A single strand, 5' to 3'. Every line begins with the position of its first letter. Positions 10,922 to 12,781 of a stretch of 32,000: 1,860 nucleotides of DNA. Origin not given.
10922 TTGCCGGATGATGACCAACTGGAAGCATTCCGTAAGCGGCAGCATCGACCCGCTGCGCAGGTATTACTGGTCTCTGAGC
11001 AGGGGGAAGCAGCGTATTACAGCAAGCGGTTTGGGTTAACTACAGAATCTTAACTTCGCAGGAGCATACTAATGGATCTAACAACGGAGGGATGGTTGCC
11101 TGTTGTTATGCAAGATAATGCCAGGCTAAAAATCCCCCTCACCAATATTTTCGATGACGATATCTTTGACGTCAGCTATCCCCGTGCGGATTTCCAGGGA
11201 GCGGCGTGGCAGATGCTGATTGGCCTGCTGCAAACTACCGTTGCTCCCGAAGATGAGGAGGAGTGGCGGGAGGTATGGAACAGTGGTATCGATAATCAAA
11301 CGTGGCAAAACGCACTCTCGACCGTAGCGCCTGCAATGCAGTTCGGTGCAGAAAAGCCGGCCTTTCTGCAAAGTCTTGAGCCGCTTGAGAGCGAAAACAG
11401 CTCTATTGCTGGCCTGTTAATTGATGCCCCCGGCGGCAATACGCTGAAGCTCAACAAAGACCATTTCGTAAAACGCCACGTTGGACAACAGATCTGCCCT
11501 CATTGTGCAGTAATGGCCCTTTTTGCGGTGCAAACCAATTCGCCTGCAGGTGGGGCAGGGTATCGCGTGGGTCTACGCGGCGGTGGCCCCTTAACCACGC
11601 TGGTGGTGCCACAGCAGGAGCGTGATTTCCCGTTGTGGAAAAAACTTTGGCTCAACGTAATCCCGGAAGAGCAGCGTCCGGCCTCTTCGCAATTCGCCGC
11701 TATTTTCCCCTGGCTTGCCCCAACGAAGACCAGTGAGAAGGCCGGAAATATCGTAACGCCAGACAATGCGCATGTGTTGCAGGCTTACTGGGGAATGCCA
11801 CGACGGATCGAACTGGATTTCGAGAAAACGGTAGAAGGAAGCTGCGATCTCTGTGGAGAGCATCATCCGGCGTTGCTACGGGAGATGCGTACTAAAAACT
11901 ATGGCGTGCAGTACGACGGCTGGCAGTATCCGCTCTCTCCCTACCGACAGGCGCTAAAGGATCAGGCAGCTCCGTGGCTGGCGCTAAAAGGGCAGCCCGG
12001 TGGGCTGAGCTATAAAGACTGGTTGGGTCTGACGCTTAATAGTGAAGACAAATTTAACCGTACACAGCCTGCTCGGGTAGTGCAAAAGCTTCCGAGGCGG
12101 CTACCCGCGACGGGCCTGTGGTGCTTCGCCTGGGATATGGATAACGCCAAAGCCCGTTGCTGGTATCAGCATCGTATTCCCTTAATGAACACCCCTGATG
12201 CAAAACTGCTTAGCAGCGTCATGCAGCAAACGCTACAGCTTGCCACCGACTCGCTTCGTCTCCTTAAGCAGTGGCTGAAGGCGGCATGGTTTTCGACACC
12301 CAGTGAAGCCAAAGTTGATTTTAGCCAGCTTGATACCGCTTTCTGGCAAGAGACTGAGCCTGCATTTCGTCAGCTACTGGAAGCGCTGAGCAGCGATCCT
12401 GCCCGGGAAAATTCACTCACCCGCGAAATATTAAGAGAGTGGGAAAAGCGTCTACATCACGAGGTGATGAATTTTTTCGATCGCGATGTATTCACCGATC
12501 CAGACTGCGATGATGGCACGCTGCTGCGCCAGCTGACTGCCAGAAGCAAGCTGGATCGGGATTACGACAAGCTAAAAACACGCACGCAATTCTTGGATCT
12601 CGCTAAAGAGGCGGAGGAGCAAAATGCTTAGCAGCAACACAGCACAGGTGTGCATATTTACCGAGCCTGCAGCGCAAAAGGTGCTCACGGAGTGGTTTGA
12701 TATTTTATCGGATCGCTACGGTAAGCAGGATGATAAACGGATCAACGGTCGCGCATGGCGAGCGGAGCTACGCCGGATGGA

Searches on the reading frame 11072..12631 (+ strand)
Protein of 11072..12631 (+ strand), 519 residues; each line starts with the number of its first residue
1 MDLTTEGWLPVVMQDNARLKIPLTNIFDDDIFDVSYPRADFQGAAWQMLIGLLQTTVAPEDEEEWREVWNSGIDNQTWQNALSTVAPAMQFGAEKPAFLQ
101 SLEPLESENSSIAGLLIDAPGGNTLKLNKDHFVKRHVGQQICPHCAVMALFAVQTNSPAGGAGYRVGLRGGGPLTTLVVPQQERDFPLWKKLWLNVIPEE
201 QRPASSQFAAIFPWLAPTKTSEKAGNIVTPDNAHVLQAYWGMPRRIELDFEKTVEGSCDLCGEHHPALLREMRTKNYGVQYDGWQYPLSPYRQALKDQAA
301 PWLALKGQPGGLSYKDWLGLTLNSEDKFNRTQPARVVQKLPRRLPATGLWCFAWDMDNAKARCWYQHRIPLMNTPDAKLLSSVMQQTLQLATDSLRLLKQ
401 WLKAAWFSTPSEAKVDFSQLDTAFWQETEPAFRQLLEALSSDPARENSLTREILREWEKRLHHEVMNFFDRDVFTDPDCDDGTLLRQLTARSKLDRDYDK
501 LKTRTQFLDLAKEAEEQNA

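Call 22: find_homologous_proteins(query=window:11072-12631:+, max_evalue=1e-30)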
Query window:11072-12631:+ (519 aa): 3673 proteins with E <= 1e-30 among 8000 candidates; the best 120 are listed.
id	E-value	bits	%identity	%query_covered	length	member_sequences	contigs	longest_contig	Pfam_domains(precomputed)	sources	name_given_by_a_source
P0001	0.0e+0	1130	92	100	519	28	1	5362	PF09481.16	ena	-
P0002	0.0e+0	1092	89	100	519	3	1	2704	PF09481.16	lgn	-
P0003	0.0e+0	1091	89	100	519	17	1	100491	PF09481.16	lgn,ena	-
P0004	1.6e-258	877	56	99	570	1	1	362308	PF09481.16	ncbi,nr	ncbi:type I-E CRISPR-associated protein Cse1/CasA [Salmonella enterica]|nr:type I-E CRISPR-associate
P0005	7.7e-251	851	70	100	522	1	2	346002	PF09481.16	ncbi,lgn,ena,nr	nr:type I-E CRISPR-associated protein Cse1/CasA [uncultured Enterobacter sp.]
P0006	2.9e-245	833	68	99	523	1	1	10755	PF09481.16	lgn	-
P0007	3.0e-245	833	68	99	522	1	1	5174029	PF09481.16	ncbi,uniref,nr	ncbi:type I-E CRISPR-associated protein Cse1/CasA [Pantoea sp. BAV 3049]|uniref:type I-E CRISPR-asso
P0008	2.2e-243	827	67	99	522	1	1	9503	PF09481.16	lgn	-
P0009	6.6e-243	825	68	99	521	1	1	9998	PF09481.16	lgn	-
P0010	3.0e-239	813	67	100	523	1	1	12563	PF09481.16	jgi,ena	-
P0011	6.6e-239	812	68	97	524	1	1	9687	PF09481.16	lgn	-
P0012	1.4e-238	811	67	100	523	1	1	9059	PF09481.16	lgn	-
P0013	2.3e-238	810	67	99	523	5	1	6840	PF09481.16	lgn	-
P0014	3.0e-238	810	66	99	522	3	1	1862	PF09481.16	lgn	-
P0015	3.3e-237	806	66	100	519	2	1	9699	PF09481.16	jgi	jgi:CRISPR system Cascade subunit CasA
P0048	8.8e-225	765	64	99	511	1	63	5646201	PF09481.16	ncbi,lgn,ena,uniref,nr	ncbi:MAG: type I-E CRISPR-associated protein Cse1/CasA [Klebsiella grimontii]|uniref:type I-E CRISPR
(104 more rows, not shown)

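Call 23: find_encoding_contigs(protein=P0003, flank=10000, max_places=4)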
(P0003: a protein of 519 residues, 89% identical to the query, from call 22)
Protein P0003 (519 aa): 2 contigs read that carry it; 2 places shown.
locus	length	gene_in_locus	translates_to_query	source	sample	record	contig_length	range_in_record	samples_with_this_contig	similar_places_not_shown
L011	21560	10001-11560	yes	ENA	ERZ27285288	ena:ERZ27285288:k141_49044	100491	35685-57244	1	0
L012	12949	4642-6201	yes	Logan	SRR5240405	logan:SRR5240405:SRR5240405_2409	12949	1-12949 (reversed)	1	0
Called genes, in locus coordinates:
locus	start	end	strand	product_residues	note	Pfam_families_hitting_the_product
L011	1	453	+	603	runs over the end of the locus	PF00258:Flavodoxin_1, PF00667:FAD_binding_1, PF00175:NAD_binding_1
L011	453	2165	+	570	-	PF03460:NIR_SIR_ferr, PF01077:NIR_SIR, PF03460:NIR_SIR_ferr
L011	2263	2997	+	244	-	PF01507:PAPS_reduct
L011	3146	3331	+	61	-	-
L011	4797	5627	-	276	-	-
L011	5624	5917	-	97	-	-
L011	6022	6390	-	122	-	PF08808:RES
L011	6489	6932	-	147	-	PF20432:Xre-like-HTH, PF09722:Xre_MbcA_ParS_C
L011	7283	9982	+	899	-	PF18019:Cas3_HD, PF00270:DEAD (faint), PF22590:Cas3-like_C_2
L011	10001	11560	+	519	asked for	PF09481:CRISPR_Cse1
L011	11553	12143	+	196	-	PF09485:CRISPR_Cse2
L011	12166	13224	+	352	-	PF09344:Cas_CT1975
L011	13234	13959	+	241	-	PF09704:Cas_Cas5d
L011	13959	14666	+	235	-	PF08798:CRISPR_assoc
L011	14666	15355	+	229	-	PF01867:Cas_Cas1 (faint)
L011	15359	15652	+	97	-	PF09707:Cas_Cas2CT1978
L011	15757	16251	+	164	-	-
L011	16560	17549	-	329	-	PF04389:Peptidase_M28, PF01546:Peptidase_M20 (weak)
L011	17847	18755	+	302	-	PF01507:PAPS_reduct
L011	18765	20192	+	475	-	PF00009:GTP_EFTU, PF01926:MMR_HSR1 (faint), PF03144:GTP_EFTU_D2, PF22594:GTP-eEF1A_C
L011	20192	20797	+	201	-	PF01583:APS_kinase, PF13671:AAA_33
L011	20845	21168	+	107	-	PF12084:DUF3561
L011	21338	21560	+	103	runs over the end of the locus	PF04977:DivIC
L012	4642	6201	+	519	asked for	PF09481:CRISPR_Cse1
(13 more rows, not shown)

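Call 24: find_encoding_contigs(protein=window:11072-12631:+, flank=10000, max_places=6)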
Protein window:11072-12631:+ (519 aa): 1 contig read that carries it; 1 place shown.
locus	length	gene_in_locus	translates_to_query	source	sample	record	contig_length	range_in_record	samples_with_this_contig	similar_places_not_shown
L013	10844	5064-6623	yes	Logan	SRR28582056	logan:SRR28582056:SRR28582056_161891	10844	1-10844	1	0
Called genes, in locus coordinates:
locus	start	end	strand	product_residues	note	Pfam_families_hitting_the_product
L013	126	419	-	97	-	-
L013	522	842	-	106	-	PF08808:RES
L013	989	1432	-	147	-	PF20432:Xre-like-HTH, PF09722:Xre_MbcA_ParS_C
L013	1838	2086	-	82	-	PF04014:MazE_antitoxin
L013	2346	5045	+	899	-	PF18019:Cas3_HD, PF00270:DEAD (faint), PF22590:Cas3-like_C_2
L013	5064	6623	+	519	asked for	PF09481:CRISPR_Cse1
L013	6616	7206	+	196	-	PF09485:CRISPR_Cse2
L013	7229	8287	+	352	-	PF09344:Cas_CT1975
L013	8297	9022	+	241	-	PF09704:Cas_Cas5d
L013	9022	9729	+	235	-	PF08798:CRISPR_assoc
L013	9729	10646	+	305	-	PF01867:Cas_Cas1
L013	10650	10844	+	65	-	?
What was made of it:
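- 8354..16951 (+): Type I-E cas operon: cas3, cse1, cse2, cas7, cas5, cas6e, cas1, cas2. Pfam labels on homologous loci (calls 23, 24).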

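Call 41: find_encoding_contigs(protein=P0048, flank=10000, max_places=2)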
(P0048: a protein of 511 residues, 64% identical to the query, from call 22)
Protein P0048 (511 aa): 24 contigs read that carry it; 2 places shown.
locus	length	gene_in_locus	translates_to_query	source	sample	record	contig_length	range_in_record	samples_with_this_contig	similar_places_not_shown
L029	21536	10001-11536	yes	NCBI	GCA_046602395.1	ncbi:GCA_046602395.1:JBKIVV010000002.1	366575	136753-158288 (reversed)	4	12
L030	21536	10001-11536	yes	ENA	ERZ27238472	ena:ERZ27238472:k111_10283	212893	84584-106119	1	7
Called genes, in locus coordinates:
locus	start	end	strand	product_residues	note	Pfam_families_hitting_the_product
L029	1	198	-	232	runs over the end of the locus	PF03811:Zn_ribbon_InsA, PF12759:HTH_Tnp_IS1, PF03400:DDE_Tnp_IS1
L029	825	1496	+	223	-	PF04055:Radical_SAM (weak)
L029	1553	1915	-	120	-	PF01242:PTPS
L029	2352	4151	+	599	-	PF00258:Flavodoxin_1, PF00667:FAD_binding_1, PF00175:NAD_binding_1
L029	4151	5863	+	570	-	PF03460:NIR_SIR_ferr, PF01077:NIR_SIR, PF03460:NIR_SIR_ferr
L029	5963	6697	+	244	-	PF01507:PAPS_reduct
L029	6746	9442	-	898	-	PF18019:Cas3_HD, PF00270:DEAD (faint), PF22590:Cas3-like_C_2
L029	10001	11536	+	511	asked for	PF09481:CRISPR_Cse1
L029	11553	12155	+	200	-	PF09485:CRISPR_Cse2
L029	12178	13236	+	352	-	PF09344:Cas_CT1975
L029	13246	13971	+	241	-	PF09704:Cas_Cas5d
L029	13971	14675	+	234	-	PF08798:CRISPR_assoc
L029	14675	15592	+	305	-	PF01867:Cas_Cas1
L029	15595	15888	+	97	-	PF09707:Cas_Cas2CT1978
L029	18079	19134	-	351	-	PF04389:Peptidase_M28, PF05343:Peptidase_M42 (faint), PF01546:Peptidase_M20 (weak)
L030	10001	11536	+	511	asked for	PF09481:CRISPR_Cse1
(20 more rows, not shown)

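Call 42: find_encoding_contigs(protein=P0005, flank=10000, max_places=2)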
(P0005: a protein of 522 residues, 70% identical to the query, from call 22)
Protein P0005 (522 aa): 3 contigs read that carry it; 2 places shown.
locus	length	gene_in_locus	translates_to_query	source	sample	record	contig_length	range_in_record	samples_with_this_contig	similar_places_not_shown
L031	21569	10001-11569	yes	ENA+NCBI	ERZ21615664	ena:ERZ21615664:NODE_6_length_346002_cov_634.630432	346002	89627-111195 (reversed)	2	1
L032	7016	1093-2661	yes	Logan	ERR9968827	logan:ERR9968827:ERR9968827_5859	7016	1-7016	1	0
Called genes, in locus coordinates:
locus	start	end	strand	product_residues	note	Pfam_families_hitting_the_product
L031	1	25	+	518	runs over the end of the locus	PF02378:PTS_EIIC, PF00367:PTS_EIIB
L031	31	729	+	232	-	PF04131:NanE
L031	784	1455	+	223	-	PF04055:Radical_SAM (weak)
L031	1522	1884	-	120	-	PF01242:PTPS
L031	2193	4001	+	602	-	PF00258:Flavodoxin_1, PF00667:FAD_binding_1, PF00175:NAD_binding_1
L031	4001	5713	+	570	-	PF03460:NIR_SIR_ferr, PF01077:NIR_SIR, PF03460:NIR_SIR_ferr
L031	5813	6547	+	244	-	PF01507:PAPS_reduct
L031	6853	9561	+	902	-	PF18019:Cas3_HD, PF00270:DEAD (faint), PF22590:Cas3-like_C_2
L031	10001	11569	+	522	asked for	PF09481:CRISPR_Cse1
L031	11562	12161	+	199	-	PF09485:CRISPR_Cse2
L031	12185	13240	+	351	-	PF09344:Cas_CT1975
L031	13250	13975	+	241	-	PF09704:Cas_Cas5d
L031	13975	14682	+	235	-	PF08798:CRISPR_assoc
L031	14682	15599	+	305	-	PF01867:Cas_Cas1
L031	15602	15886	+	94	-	PF09707:Cas_Cas2CT1978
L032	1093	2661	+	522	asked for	PF09481:CRISPR_Cse1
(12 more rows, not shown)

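Call 61: search_protein_families(library=pfam, proteins=[L011:15757-16251:+], max_evalue=0.01)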
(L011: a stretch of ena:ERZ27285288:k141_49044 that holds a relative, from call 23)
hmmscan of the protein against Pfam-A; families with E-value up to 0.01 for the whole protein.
L011:15757-16251:+ (164 aa): 0 families
